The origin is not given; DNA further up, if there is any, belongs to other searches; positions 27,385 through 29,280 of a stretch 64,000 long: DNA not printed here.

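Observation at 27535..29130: APH-like phosphotransferase fused to a P-loop kinase: uncharacterised two-kinase protein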

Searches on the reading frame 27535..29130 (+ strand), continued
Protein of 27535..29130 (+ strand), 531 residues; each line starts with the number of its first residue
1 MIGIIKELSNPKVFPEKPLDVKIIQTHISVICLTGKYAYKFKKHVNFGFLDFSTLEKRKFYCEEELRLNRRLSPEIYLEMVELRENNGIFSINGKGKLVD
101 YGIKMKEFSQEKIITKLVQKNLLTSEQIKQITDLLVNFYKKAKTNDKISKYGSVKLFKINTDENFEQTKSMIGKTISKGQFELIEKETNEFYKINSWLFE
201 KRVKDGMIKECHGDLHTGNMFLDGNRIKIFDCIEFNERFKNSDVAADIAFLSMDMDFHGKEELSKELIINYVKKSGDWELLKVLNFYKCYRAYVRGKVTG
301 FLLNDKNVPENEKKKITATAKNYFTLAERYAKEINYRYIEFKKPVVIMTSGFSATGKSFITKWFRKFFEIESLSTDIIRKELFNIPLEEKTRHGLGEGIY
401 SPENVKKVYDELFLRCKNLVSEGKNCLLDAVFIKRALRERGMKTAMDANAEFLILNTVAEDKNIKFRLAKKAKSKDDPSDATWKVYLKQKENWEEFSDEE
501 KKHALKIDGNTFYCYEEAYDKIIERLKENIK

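Call 48: search_dna_similar(query=window:27535-29127:+, collection=plasmids, mode=protein, max_rows=15)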
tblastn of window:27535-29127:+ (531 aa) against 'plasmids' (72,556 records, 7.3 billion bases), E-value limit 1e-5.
Records with a match: 109; places in all: 120; records where one place covers at least 80% of the query: 60.
Best place of each record, by identity: <60% 109.
By first word of the organism name: Azospirillum 17; Rhizobium 14; Leisingera 11; Sinorhizobium 10; Rhodococcus 7; Cupriavidus 6; Variovorax 5; Paraburkholderia 4; Ralstonia 4; Burkholderia 3; and 22 more.
By predicted mobility (MOB-suite, as given by PLSDB): non-mobilizable 76; conjugative 19; mobilizable 14.
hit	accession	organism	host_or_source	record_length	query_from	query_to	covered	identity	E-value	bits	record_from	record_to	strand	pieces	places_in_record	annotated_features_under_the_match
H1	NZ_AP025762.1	Amphritea japonica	-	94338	3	511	96%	29.4%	3e-64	234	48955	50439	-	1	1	AAA family ATPase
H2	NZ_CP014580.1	Paraburkholderia phytofirmans OLGA172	-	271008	4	510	95%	29.3%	2e-60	223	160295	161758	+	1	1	bifunctional aminoglycoside phosphotransferase/ATP-binding protein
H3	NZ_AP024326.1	Caballeronia sp. NK8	-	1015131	24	501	90%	30.3%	9e-62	227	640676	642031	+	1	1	record has no annotation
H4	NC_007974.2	Cupriavidus metallidurans CH34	-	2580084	8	508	94%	28.7%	2e-63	232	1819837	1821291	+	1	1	none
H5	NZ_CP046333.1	Cupriavidus metallidurans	sedimentation pond in a zinc factory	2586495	8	508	94%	28.7%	2e-63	232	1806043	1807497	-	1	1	none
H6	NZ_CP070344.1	Variovorax sp. PDNC026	cell culture,Plastic debris in ...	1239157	21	511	92%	28.3%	2e-62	229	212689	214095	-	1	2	none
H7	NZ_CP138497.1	Variovorax boronicumulans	Legume root,PacBio whole genome assembly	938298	21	507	92%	28.0%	2e-62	229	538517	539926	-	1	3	AAA family ATPase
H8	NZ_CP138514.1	Variovorax paradoxus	Legume root,PacBio whole genome assembly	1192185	21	507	92%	27.7%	1e-59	221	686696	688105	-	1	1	none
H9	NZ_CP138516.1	Variovorax paradoxus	Legume root,PacBio whole genome assembly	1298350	21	507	92%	27.7%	1e-58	218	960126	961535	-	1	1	none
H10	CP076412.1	Ralstonia wenshanensis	soil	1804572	3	506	95%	26.4%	3e-54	205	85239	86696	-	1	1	AAA family ATPase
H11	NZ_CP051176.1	Ralstonia solanacearum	Whole organism,tomato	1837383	4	503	94%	26.3%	9e-58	215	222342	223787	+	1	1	none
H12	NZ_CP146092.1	Ralstonia sp. RRA.1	-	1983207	10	506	94%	26.4%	1e-53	203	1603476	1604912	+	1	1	none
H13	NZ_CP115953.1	Ralstonia solanacearum CFBP2957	Solanum lycopersicum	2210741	4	503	94%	26.1%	4e-56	210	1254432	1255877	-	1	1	none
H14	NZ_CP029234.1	Sinorhizobium fredii CCBAU 45436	Glycine max,cell culture,plant root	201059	4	452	85%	28.6%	4e-46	181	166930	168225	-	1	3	bifunctional aminoglycoside phosphotransferase/ATP-binding protein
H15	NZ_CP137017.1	Sinorhizobium fredii GR64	Phaseolus vulgaris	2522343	4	468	88%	27.6%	8e-47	183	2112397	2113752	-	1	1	record has no annotation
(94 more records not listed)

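Call 49: get_annotated_region(hit=H2, flank=7000)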
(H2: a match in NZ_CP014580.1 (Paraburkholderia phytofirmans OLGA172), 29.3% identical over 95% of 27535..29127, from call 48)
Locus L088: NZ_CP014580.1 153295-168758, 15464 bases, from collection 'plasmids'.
description: Paraburkholderia phytofirmans OLGA172 plasmid pOLGA1, complete sequence
organism: Paraburkholderia phytofirmans OLGA172 (NCBI taxid 1417228)
taxonomy: Bacteria; Pseudomonadota; Betaproteobacteria; Burkholderiales; Burkholderiaceae; Paraburkholderia; Paraburkholderia phytofirmans; Paraburkholderia phytofirmans OLGA172
host: -; source: -; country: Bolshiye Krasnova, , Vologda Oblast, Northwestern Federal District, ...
typing (MOB-suite, as given by PLSDB): non-mobilizable; replicon rep_cluster_186
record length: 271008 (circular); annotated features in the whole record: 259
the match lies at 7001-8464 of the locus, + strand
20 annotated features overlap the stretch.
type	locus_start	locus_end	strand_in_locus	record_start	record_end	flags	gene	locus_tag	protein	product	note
CDS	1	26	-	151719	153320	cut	-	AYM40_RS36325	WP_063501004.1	IS66 family transposase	-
CDS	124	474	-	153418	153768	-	tnpB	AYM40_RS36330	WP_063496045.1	IS66 family insertion sequence element accessory protein TnpB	-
CDS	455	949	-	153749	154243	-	-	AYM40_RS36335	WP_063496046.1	transposase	GO:0006313 - DNA transposition [Evidence IEA]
CDS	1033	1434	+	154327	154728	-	-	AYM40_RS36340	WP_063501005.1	hypothetical protein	-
CDS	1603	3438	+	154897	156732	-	-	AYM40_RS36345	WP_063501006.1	long-chain fatty acid--CoA ligase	-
CDS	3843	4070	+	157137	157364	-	-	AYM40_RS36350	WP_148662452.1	hypothetical protein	-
CDS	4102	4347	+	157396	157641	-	-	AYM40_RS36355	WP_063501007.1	hypothetical protein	-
CDS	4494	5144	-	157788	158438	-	-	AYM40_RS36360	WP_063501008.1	BON domain-containing protein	-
CDS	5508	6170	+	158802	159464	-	-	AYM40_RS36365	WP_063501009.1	nitroreductase family protein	-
CDS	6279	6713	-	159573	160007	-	-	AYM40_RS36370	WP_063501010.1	Hsp20/alpha crystallin family protein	-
CDS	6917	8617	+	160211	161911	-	-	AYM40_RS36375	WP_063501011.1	bifunctional aminoglycoside phosphotransferase/ATP-binding protein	-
CDS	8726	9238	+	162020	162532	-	-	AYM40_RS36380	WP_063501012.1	universal stress protein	-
CDS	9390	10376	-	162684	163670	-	-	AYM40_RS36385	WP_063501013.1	zinc-dependent alcohol dehydrogenase family protein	-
CDS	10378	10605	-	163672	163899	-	-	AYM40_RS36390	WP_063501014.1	DUF3562 domain-containing protein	-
CDS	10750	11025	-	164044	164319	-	-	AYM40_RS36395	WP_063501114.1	DUF1488 domain-containing protein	-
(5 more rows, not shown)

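Call 50: get_annotated_region(hit=H14, flank=7000)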
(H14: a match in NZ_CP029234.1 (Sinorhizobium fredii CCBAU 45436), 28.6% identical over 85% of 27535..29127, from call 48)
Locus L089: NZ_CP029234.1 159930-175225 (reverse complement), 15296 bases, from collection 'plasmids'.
description: Sinorhizobium fredii CCBAU 45436 plasmid pSF45436d, complete sequence
organism: Sinorhizobium fredii CCBAU 45436 (NCBI taxid 1128331)
taxonomy: Bacteria; Pseudomonadota; Alphaproteobacteria; Hyphomicrobiales; Rhizobiaceae; Sinorhizobium; Sinorhizobium fredii; Sinorhizobium fredii CCBAU 45436
host: -; source: Glycine max,cell culture,plant root; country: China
typing (MOB-suite, as given by PLSDB): conjugative; relaxase MOBQ; mating-pair formation MPF_T
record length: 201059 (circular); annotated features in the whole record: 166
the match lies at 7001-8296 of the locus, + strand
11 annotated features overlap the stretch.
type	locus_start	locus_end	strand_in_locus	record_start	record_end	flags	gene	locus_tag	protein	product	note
CDS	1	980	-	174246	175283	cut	-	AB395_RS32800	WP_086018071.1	alpha/beta hydrolase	-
CDS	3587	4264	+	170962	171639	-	-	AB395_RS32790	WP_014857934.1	YoaK family protein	-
CDS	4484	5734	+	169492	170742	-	-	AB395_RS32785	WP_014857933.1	MgtC/SapB family protein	-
CDS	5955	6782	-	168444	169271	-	-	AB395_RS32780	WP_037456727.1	3'(2'),5'-bisphosphate nucleotidase CysQ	GO:0006790 - sulfur compound metabolic process [Evidence IEA]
CDS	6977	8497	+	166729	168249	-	-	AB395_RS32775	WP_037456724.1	bifunctional aminoglycoside phosphotransferase/ATP-binding protein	-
CDS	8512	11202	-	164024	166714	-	-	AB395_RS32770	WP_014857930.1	HAD-IC family P-type ATPase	-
CDS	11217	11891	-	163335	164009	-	-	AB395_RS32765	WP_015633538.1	BON domain-containing protein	-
CDS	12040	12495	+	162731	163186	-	-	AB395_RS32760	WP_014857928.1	pyridoxamine 5'-phosphate oxidase family protein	-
CDS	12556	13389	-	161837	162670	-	-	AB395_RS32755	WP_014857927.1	universal stress protein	-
CDS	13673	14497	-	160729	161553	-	-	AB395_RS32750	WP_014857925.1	universal stress protein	-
CDS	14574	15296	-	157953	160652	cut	-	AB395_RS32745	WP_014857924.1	bifunctional acetate--CoA ligase family protein/GNAT family N-acetyltransferase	-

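Call 51: get_annotated_region(hit=H1, flank=7000)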
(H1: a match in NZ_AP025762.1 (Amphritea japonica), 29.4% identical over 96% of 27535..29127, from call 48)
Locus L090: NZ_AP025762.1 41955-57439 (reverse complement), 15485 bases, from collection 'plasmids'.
description: Amphritea japonica strain JCM 14782 plasmid pJCM14782, complete sequence
organism: Amphritea japonica (NCBI taxid 452627)
taxonomy: Bacteria; Pseudomonadota; Gammaproteobacteria; Oceanospirillales; Oceanospirillaceae; Amphritea; Amphritea japonica
host: -; source: -; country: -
typing (MOB-suite, as given by PLSDB): non-mobilizable
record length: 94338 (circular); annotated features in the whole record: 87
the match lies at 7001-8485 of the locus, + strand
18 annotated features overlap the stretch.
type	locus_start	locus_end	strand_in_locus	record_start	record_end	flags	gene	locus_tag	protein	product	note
CDS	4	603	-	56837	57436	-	-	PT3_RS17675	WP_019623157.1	cytochrome c oxidase subunit 3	-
CDS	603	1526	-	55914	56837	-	-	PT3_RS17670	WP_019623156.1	4Fe-4S binding protein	-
CDS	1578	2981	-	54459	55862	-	-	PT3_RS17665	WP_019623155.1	cbb3-type cytochrome c oxidase subunit I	GO:0009060 - aerobic respiration [Evidence IEA]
CDS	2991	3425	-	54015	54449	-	-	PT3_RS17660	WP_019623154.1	cytochrome c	-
CDS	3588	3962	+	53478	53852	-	-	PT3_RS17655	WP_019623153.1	hypothetical protein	-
CDS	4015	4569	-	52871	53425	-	-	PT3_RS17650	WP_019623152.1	tetratricopeptide repeat protein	-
CDS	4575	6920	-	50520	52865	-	mrcB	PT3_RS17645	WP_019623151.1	penicillin-binding protein 1B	GO:0009252 - peptidoglycan biosynthetic process [Evidence IEA]; GO:0046677 - response to antibiotic [Evidence IEA]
CDS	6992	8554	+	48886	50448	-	-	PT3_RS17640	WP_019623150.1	AAA family ATPase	-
CDS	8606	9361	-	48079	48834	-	-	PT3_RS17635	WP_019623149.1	heme ABC transporter ATP-binding protein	-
CDS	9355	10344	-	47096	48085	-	-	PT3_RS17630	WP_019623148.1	iron ABC transporter permease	GO:0006826 - iron ion transport [Evidence IEA]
CDS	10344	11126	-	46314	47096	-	-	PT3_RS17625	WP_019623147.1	energy transducer TonB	-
CDS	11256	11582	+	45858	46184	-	-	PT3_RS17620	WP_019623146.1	Rieske 2Fe-2S domain-containing protein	-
CDS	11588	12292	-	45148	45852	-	sfsA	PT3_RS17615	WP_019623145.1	DNA/RNA nuclease SfsA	GO:0000023 - maltose metabolic process [Evidence IEA]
CDS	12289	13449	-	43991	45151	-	-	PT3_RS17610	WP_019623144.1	pyridoxal phosphate-dependent aminotransferase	-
CDS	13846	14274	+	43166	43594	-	dksA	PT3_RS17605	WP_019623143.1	RNA polymerase-binding protein DksA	GO:0006355 - regulation of DNA-templated transcription [Evidence IEA]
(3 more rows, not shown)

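Call 63: find_encoding_contigs(protein=P0001, flank=1000, max_places=2)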
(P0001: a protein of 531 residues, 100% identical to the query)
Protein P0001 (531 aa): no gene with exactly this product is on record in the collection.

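Call 65: search_protein_families(library=padloc, proteins=[window:27535-29130:+], max_evalue=0.01)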
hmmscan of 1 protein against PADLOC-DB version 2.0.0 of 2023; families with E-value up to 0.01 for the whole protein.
window:27535-29130:+ (531 aa): 0 families

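Call 66: search_protein_families(library=phrogs, proteins=[window:27535-29130:+], max_evalue=0.01)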
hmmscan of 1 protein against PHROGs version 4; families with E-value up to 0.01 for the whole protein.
window:27535-29130:+ (531 aa): 2 families
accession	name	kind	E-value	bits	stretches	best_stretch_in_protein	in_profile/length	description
phrog_15084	-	unknown function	0.0027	18.6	1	199-282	177-255/264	-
phrog_37127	-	unknown function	0.0063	18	0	165-195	27-57/68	-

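Call 67: search_solved_structures(query=A1, max_evalue=1, show_alignments=4)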
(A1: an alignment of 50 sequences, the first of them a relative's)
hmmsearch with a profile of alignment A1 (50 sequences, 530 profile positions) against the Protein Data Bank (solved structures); distinct sequences matched with E-value up to 1: 80 (the best 60 are shown).
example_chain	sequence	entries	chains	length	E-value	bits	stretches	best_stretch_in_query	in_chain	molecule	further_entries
5htk_A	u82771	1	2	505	2e-07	33.1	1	340-465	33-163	6-phosphofructo-2-kinase/fructose-2,6-bisphosphatase 2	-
6ibz_A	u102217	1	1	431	5e-07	31.8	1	329-466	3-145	6-phosphofructo-2-kinase/fructose-2,6-bisphosphatase 3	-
5hr5_A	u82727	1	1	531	8.8e-07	31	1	326-465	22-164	6-phosphofructo-2-kinase/fructose-2,6-bisphosphatase 2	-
6ic0_A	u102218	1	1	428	2.6e-06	29.4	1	342-466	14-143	6-phosphofructo-2-kinase/fructose-2,6-bisphosphatase 3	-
6iby_A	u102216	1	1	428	2.6e-06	29.4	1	341-466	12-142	6-phosphofructo-2-kinase/fructose-2,6-bisphosphatase 3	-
6ibx_A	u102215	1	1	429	2.6e-06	29.4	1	342-466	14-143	6-phosphofructo-2-kinase/fructose-2,6-bisphosphatase 3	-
4d4j_A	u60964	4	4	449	3.8e-06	28.9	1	343-466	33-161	6-PHOSPHOFRUCTO-2-KINASE/FRUCTOSE-2,6-BISPHOSPHATASE 3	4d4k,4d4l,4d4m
2axn_A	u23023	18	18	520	5.1e-06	28.5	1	343-466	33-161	6-phosphofructo-2-kinase/fructose-2,6-biphosphatase 3 (6PF-2-K/Fru- 2,6-P2ASE brain/placen | 6-phosphofructo-2-kinase/fructose-2,6-biphosphatase 3 | 6-phosphofr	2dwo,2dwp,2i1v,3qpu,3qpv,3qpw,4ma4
1qf9_A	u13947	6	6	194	5.5e-05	25.1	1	341-505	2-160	PROTEIN (URIDYLMONOPHOSPHATE/CYTIDYLMONOPHOSPHATE KINASE) | URIDYLMONOPHOSPHATE/CYTIDYLMONOPHOSPHATE KINASE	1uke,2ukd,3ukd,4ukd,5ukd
3umf_A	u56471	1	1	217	5.9e-05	25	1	343-513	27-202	Adenylate kinase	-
1k6m_A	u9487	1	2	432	0.00016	23.6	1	344-464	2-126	6-phosphofructo-2-kinase/fructose-2,6-biphosphatase 2-phosphatase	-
3bif_A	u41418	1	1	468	0.00016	23.5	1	342-465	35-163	PROTEIN (6-PHOSPHOFRUCTO-2-KINASE/ FRUCTOSE-2,6-BISPHOSPHATASE)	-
1bif_A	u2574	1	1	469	0.00016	23.5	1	342-465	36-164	6-PHOSPHOFRUCTO-2-KINASE/ FRUCTOSE-2,6-BISPHOSPHATASE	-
2bif_A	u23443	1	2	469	0.00016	23.5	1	342-465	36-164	PROTEIN (6-PHOSPHOFRUCTO-2-KINASE/FRUCTOSE-2,6-BISPHOSPHATASE)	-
2v3c_C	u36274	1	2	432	0.00038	22.3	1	332-442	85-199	SIGNAL RECOGNITION 54 KDA PROTEIN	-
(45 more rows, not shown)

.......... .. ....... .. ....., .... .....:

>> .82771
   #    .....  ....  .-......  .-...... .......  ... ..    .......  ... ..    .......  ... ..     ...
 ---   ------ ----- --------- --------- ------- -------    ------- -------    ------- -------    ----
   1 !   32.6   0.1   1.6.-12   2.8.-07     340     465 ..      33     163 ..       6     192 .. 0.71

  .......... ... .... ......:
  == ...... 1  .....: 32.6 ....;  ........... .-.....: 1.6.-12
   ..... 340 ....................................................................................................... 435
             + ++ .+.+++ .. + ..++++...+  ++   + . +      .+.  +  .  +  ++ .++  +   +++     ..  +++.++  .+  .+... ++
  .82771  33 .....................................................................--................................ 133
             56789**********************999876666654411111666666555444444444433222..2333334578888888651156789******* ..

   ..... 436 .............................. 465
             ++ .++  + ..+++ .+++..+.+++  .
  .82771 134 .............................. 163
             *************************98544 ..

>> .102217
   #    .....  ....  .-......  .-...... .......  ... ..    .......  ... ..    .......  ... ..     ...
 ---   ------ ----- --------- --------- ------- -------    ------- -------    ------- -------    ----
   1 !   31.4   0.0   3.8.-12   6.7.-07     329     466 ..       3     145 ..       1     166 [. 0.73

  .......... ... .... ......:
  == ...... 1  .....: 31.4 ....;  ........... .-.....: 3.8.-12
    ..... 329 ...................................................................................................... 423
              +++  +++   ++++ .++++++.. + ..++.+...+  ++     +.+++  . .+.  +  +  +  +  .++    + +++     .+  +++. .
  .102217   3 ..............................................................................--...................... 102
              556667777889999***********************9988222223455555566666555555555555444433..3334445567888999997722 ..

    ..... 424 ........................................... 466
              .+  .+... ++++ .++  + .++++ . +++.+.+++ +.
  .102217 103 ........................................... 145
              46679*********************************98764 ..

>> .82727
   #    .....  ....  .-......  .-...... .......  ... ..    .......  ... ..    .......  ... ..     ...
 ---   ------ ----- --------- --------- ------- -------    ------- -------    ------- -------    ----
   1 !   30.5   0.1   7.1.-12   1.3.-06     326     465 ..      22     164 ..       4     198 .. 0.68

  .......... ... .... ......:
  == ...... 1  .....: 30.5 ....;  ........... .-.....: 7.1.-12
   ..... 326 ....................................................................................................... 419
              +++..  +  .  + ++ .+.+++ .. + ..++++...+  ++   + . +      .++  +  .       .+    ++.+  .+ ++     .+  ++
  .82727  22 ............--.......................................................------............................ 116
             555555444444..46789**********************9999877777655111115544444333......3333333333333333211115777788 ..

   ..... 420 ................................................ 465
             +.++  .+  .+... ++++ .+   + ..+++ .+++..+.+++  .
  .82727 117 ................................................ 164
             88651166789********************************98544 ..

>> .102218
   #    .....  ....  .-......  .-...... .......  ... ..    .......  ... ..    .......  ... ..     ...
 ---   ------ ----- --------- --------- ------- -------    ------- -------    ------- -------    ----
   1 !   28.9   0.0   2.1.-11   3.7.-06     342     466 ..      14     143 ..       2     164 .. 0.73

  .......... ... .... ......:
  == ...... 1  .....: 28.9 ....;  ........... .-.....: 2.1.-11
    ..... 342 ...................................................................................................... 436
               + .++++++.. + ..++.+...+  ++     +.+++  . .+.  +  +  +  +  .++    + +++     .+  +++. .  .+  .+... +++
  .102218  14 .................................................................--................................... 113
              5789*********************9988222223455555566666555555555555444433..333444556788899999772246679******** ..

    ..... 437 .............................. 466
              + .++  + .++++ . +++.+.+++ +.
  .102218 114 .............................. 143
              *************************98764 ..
